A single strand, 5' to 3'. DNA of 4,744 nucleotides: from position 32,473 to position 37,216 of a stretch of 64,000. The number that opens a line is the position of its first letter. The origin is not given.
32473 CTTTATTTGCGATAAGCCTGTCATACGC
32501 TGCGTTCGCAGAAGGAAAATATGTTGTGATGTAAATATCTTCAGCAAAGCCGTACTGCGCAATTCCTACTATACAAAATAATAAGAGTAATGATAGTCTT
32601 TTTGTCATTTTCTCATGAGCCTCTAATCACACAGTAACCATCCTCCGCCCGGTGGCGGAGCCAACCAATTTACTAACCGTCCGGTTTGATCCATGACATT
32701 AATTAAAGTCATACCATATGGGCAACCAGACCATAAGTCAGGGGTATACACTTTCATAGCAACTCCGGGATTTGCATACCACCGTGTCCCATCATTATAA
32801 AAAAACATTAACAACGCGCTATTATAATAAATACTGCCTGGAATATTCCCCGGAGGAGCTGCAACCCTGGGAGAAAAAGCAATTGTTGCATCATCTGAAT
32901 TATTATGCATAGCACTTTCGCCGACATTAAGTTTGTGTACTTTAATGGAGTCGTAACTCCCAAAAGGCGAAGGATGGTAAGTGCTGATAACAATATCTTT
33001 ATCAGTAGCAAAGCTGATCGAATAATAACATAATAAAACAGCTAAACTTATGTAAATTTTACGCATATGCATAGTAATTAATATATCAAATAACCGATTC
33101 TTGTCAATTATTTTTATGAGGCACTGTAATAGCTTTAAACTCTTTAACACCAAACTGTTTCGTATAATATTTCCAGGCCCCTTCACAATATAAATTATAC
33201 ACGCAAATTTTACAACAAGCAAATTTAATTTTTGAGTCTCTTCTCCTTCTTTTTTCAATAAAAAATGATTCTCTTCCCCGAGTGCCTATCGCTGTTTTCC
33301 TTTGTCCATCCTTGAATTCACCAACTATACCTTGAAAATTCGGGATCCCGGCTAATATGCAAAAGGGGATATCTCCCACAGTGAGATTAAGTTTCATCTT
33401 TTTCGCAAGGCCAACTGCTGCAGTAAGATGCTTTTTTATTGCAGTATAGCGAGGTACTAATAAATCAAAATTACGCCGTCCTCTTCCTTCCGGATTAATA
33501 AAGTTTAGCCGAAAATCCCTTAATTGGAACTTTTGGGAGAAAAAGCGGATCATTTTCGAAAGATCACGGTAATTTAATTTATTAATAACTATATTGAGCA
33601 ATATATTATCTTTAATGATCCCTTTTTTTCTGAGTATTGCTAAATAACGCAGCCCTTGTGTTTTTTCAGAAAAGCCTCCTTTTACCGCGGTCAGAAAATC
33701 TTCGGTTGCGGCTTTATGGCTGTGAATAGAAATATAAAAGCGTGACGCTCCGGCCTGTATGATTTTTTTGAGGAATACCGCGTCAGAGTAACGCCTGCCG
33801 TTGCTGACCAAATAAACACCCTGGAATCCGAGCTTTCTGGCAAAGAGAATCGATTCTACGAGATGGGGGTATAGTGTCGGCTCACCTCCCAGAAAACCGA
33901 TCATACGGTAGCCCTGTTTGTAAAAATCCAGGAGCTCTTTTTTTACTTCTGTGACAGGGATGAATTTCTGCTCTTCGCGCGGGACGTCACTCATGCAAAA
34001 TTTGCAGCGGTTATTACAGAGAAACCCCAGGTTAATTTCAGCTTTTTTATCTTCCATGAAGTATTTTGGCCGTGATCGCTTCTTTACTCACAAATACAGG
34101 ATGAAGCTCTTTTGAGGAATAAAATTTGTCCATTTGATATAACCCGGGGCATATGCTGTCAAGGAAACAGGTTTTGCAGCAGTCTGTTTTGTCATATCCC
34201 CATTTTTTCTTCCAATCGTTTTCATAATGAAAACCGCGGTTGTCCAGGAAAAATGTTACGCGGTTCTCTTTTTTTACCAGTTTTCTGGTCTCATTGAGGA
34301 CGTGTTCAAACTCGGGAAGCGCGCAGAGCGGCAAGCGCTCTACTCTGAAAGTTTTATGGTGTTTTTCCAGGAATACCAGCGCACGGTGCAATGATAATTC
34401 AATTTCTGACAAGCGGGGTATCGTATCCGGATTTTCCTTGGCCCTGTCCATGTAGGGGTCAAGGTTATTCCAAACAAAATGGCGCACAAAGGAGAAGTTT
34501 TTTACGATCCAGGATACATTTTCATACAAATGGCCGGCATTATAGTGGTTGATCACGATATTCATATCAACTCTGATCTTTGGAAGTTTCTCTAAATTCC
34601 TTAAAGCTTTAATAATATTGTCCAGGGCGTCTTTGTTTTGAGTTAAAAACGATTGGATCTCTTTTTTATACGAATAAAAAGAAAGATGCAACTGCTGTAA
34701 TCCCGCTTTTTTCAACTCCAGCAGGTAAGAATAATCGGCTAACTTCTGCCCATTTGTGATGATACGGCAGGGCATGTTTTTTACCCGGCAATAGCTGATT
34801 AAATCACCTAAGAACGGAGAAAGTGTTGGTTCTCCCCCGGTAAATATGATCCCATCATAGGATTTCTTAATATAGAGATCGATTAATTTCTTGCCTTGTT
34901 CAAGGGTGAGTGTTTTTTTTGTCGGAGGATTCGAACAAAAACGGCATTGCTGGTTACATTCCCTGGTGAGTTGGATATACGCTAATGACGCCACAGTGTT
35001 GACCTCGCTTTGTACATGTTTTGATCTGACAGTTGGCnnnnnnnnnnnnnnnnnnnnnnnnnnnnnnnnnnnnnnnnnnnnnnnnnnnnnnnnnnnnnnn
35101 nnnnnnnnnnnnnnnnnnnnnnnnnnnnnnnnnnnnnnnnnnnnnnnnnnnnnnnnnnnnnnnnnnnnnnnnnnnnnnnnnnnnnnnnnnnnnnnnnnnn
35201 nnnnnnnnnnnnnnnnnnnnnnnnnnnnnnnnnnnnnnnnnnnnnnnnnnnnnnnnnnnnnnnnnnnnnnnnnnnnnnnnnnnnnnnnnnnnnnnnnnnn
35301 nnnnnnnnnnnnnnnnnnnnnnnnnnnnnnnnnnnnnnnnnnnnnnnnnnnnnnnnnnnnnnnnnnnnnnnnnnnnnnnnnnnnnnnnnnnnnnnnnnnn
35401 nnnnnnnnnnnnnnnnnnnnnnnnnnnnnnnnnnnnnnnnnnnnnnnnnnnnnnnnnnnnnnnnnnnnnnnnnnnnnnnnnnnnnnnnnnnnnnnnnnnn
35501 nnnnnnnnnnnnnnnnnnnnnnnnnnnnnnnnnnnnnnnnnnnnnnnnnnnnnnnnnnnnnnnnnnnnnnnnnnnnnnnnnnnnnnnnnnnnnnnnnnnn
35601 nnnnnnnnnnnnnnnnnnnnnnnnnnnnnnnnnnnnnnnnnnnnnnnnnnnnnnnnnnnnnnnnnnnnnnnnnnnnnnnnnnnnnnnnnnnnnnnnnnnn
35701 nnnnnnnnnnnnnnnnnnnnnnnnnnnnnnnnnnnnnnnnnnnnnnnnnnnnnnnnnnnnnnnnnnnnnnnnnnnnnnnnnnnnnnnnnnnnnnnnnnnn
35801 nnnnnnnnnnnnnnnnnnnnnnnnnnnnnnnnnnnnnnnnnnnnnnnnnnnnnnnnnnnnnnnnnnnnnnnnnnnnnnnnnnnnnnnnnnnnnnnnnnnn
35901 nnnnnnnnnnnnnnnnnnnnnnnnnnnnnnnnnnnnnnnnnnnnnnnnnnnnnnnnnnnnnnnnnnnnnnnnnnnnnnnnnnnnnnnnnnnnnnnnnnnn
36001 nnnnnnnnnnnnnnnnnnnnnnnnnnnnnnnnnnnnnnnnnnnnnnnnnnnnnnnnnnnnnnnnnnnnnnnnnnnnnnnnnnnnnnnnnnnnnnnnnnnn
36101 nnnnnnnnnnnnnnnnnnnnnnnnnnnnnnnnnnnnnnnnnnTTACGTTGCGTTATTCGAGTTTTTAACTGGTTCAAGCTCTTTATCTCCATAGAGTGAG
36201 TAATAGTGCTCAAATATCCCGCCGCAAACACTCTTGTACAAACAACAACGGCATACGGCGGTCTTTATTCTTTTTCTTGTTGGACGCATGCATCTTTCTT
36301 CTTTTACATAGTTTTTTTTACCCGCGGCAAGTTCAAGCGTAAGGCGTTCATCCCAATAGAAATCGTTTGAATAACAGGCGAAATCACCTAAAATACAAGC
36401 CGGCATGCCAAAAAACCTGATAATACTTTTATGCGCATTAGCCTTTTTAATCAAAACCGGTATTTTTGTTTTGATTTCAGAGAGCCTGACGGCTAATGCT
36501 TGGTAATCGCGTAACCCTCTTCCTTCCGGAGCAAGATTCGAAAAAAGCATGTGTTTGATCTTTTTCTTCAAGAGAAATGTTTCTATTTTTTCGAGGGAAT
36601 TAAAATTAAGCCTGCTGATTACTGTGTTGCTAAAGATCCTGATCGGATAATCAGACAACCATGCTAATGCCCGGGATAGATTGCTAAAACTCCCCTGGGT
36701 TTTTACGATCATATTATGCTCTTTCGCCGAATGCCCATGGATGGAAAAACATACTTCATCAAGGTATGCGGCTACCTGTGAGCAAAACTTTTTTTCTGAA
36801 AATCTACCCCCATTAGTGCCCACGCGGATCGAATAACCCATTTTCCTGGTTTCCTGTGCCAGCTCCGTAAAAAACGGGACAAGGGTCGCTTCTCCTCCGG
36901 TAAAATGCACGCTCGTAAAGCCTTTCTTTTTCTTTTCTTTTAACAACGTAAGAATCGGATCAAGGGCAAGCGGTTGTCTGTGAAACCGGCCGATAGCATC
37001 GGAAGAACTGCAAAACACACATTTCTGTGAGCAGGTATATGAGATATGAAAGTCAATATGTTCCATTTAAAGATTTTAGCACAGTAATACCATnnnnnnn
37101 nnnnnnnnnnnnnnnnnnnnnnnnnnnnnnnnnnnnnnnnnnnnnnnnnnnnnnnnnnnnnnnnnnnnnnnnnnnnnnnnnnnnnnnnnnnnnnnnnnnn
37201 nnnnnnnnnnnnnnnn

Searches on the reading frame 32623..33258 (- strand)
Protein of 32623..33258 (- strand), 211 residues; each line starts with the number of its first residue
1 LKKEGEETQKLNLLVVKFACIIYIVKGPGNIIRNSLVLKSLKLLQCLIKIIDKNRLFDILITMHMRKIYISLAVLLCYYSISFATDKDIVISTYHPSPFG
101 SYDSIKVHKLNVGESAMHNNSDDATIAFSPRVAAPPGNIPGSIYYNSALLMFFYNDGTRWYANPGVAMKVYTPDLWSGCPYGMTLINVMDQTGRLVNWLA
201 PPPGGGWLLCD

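Call 8: search_protein_families(library=ncbifam, proteins=[window:32623-33258:-], max_evalue=0.0001)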
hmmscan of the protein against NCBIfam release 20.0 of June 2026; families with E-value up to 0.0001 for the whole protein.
window:32623-33258:- (211 aa): 0 families

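Call 27: search_protein_families(library=pfam, proteins=[window:32623-33258:-], max_evalue=0.1)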
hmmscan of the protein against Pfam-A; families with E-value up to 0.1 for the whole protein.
window:32623-33258:- (211 aa): 0 families

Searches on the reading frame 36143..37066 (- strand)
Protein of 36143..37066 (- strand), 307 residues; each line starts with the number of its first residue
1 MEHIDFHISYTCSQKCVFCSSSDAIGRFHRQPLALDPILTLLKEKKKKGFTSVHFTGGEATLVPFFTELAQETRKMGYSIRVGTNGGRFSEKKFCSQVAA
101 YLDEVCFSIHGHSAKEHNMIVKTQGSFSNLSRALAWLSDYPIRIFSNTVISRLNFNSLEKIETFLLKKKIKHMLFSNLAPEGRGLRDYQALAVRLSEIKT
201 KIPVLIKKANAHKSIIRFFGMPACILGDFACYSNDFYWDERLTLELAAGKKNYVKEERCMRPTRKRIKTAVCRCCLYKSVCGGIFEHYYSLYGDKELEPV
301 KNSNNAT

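Call 5: search_protein_families(library=pfam, proteins=[window:36143-37066:-], max_evalue=0.01)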
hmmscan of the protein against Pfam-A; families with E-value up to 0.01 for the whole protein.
window:36143-37066:- (307 aa): 1 family
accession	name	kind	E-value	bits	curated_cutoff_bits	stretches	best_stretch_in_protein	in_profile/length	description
PF04055.27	Radical_SAM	-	4.2e-15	56.7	29.5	1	8-161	3-162/166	Radical SAM superfamily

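Call 6: search_protein_families(library=ncbifam, proteins=[window:36143-37066:-], max_evalue=0.01)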
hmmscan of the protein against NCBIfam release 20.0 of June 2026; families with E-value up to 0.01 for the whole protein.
window:36143-37066:- (307 aa): 46 families (the best 25 are shown)
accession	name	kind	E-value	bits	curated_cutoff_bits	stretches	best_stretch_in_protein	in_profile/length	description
NF038332.1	rSAM_rare_HxsC4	exception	1.1e-29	103.6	500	1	4-300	16-335/335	radical SAM protein HxsC4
TIGR03977.1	rSAM_pair_HxsC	equivalog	6.2e-24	84.4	267.9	1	8-227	31-254/292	His-Xaa-Ser system radical SAM maturase HxsC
NF038283.1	viperin_w_prok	equivalog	1.1e-16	60.8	180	1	3-157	3-169/281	viperin family antiviral radical SAM protein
TIGR03962.1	mycofact_rSAM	equivalog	4.7e-16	58.9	265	1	6-194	16-201/339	mycofactocin radical SAM maturase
TIGR04053.2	TIGR04053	equivalog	8.7e-16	58.1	395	1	10-188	16-196/366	TIGR04053 family radical SAM/SPASM domain-containing protein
TIGR04303.1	GeoRSP_rSAM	equivalog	1.1e-15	58.1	400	1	4-193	7-192/325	GeoRSP system radical SAM/SPASM protein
TIGR04051.1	rSAM_NirJ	equivalog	1.7e-13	50.3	515.45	1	11-211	11-208/354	heme d1 biosynthesis radical SAM protein NirJ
NF045574.1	sacti_mat_StsB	exception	2.3e-13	49.8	625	1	4-188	98-279/466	StsB family radical SAM/SPASM domain sactipeptide maturase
TIGR04133.1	rSAM_w_lipo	hypoth_equivalog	3.5e-13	49.2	425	1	10-220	32-242/350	TIGR04133 family radical SAM/SPASM protein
TIGR04545.1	rSAM_ahbD_hemeb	equivalog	9.4e-13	48.3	500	1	5-184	3-181/339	heme b synthase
TIGR04317.1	W_rSAM_matur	equivalog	2.3e-12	46.7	380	1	7-191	9-197/349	tungsten cofactor oxidoreductase radical SAM maturase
TIGR02668.1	moaA_archaeal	equivalog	3.4e-12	46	325.25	1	6-207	14-215/303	GTP 3',8-cyclase MoaA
NF050035.1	rSAM_WgK_link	exception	4e-12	45.8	650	1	4-185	11-191/367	radical SAM/SPASM peptide maturase WgkB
TIGR02109.1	PQQ_syn_pqqE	equivalog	4.9e-12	45.4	381.35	1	7-191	12-195/358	pyrroloquinoline quinone biosynthesis protein PqqE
TIGR02666.1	moaA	equivalog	2.8e-11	43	284.05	1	10-171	18-186/336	GTP 3',8-cyclase MoaA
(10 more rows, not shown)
